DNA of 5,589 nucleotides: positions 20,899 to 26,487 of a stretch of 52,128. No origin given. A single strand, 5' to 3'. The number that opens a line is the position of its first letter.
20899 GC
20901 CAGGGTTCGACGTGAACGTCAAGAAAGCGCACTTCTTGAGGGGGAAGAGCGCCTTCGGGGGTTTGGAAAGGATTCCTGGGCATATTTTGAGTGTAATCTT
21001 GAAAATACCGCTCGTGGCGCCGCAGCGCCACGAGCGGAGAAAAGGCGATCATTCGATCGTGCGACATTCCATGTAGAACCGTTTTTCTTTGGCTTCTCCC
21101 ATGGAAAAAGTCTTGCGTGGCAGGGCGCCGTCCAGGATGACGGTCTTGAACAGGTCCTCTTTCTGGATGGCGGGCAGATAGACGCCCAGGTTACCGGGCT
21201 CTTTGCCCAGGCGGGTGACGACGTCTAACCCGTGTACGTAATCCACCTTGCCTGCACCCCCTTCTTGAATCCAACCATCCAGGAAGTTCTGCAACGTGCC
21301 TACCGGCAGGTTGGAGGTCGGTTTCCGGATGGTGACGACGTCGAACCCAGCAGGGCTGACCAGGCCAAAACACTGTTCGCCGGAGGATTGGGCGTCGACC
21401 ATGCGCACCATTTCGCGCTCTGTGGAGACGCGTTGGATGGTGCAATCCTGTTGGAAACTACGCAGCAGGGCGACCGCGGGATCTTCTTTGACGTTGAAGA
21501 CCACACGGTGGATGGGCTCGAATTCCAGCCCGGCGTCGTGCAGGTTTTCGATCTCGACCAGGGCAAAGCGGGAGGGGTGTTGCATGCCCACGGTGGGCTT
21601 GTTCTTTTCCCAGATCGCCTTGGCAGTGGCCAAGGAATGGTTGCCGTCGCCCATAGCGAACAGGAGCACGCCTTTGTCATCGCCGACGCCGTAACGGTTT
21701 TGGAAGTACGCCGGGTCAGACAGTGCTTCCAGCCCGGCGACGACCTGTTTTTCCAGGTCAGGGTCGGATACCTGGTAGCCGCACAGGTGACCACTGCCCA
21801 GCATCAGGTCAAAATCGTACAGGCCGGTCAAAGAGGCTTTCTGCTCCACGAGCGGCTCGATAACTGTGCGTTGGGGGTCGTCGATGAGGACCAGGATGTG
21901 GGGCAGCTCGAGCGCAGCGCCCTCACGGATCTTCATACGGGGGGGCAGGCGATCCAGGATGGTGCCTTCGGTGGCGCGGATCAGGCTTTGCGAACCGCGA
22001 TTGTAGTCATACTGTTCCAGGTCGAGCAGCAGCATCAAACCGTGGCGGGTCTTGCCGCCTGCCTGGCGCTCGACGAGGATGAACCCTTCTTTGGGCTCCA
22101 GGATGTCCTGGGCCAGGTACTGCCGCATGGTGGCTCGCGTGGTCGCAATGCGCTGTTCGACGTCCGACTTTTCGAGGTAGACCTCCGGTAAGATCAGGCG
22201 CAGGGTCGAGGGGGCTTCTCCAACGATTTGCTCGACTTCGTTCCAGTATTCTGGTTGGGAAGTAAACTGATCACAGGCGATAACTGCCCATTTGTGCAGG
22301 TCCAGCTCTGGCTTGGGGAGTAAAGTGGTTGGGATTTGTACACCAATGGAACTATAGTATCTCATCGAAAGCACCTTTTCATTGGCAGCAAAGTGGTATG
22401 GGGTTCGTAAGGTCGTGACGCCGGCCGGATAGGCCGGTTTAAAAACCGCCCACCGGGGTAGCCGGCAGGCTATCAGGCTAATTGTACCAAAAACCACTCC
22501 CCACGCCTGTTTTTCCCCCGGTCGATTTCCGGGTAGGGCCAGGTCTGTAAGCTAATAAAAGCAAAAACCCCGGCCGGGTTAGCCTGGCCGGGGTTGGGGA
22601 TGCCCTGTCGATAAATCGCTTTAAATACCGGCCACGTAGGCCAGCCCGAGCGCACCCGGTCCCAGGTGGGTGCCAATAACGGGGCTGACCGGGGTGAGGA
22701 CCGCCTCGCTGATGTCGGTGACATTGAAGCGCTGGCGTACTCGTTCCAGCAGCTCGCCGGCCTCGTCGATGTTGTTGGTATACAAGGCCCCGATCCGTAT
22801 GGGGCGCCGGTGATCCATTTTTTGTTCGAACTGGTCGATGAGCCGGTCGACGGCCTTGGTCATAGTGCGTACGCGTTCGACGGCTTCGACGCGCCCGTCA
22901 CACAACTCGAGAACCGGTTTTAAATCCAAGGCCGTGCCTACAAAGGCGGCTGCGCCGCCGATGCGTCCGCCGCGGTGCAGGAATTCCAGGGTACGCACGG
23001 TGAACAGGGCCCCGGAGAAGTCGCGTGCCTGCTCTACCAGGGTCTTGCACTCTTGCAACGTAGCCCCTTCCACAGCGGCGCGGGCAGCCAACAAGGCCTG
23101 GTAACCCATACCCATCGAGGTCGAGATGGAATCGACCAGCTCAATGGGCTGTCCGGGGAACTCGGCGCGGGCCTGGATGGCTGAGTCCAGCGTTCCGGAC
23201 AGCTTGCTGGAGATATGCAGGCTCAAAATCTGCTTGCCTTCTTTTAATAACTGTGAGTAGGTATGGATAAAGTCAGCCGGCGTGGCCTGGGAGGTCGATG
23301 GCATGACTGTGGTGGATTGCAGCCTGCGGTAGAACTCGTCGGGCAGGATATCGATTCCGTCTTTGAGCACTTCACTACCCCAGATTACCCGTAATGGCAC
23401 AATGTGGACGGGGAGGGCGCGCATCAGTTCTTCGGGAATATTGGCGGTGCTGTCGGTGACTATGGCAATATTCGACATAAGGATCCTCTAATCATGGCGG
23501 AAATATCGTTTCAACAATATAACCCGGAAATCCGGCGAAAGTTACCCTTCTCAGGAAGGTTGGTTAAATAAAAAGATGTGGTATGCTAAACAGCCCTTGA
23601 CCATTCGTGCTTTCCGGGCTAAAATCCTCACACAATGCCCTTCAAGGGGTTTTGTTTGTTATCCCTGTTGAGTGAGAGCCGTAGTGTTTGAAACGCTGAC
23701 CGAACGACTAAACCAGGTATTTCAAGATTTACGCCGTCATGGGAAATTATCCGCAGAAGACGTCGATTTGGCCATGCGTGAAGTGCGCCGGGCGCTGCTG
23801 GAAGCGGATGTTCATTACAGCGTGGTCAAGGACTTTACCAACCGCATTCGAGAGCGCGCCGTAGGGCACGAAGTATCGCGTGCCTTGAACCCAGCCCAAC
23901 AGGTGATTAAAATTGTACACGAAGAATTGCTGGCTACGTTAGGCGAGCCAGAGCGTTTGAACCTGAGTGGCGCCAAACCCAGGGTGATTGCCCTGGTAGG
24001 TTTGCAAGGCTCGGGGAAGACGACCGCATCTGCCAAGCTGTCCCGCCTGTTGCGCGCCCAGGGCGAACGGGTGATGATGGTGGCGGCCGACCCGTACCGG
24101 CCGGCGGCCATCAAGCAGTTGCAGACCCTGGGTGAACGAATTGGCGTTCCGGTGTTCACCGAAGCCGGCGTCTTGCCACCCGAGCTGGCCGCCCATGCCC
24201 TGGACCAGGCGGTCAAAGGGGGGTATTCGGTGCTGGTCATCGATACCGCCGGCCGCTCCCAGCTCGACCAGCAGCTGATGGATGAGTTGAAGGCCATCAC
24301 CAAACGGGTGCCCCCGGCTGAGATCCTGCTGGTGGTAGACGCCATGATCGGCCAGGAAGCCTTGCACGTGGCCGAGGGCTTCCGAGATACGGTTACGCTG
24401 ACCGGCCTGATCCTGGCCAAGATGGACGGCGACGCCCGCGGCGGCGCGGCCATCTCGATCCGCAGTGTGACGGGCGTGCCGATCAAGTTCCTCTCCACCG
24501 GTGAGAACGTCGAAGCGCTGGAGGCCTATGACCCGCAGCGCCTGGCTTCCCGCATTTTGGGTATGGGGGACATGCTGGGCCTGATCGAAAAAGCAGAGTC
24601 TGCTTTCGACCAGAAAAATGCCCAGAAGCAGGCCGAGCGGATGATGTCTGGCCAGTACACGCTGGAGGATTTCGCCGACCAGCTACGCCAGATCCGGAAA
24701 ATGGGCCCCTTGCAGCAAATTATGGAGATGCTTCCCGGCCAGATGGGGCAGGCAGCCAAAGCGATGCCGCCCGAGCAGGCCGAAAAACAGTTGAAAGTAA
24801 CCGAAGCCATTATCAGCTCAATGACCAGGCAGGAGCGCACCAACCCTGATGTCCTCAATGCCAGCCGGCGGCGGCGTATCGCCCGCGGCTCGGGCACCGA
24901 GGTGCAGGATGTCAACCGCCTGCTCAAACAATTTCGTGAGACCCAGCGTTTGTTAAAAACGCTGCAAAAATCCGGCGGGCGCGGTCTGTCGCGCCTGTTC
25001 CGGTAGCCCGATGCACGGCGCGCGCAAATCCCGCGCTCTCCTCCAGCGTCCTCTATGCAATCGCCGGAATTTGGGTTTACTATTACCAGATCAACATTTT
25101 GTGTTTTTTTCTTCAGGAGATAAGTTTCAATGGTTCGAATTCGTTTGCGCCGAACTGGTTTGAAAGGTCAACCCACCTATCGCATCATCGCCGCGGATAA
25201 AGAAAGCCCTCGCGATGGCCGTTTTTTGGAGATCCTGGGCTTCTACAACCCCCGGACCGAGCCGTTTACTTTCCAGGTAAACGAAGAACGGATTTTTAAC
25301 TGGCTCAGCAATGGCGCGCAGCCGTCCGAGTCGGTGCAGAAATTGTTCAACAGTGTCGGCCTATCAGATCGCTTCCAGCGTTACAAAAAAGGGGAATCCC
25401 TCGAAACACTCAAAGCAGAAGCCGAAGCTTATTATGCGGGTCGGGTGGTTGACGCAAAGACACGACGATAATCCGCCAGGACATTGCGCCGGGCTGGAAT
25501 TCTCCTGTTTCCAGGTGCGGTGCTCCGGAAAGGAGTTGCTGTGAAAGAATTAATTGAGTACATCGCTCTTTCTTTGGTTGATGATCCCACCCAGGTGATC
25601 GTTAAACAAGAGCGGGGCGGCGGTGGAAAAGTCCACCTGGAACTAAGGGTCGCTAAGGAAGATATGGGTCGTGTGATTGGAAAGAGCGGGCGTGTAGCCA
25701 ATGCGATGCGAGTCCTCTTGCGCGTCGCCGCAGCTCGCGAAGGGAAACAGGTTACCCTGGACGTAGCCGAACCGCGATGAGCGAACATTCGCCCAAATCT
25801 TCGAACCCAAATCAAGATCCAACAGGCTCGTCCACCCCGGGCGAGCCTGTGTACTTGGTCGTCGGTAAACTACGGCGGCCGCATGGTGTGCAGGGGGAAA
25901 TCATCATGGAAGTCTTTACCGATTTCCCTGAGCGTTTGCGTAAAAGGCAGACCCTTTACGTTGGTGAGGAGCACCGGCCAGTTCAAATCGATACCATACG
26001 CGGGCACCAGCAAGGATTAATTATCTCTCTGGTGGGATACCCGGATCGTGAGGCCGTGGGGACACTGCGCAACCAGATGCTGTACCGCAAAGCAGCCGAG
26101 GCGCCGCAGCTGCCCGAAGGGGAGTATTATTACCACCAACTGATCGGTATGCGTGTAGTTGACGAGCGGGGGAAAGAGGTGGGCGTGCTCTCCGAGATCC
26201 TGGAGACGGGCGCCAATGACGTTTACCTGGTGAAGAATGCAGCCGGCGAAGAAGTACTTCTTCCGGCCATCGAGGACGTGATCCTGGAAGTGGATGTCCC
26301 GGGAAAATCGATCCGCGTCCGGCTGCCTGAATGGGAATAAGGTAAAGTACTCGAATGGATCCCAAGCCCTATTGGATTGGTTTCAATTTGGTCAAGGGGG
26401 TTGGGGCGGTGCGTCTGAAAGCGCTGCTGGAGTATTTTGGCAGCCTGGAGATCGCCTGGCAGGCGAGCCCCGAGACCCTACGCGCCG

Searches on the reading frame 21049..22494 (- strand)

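Call 65: search_protein_families(library=pfam, proteins=[window:21049-22494:-], max_evalue=0.00001)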
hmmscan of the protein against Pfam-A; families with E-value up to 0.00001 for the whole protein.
window:21049-22494:- (481 aa): 1 family
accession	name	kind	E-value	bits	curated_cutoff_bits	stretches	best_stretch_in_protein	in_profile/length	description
PF06245.16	DUF1015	-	5.8e-63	213.2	25.8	1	60-406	3-323/325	Protein of unknown function (DUF1015)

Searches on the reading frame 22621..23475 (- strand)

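Call 65: search_protein_families(library=pfam, proteins=[window:22621-23475:-], max_evalue=0.00001)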
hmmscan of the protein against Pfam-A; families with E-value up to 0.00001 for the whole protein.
window:22621-23475:- (284 aa): 1 family
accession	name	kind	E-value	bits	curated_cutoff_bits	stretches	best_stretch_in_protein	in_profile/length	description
PF02645.21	DegV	-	1.7e-83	280.7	27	1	3-281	2-278/280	Uncharacterised protein, DegV family COG1307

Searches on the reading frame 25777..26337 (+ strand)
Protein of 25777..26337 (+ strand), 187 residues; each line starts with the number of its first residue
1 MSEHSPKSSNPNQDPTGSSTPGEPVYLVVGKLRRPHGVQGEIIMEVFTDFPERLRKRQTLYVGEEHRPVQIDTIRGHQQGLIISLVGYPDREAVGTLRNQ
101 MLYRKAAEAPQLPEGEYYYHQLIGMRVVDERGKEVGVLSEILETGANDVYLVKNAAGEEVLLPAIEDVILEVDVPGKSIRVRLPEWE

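Call 32: search_protein_families(library=pfam, proteins=[window:25777-26337:+], max_evalue=0.00001)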
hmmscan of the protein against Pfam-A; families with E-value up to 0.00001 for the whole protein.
window:25777-26337:+ (187 aa): 3 families
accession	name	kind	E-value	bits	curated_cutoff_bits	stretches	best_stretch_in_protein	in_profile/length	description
PF24986.1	PRC_RimM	-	3.6e-17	62.2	27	1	120-185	2-67/69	RimM PRC barrel domain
PF01782.24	RimM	-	2.8e-16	60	23.5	1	28-103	1-79/84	RimM N-terminal domain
PF05239.21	PRC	-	3e-11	43.6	21.2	1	114-184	1-74/78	PRC-barrel domain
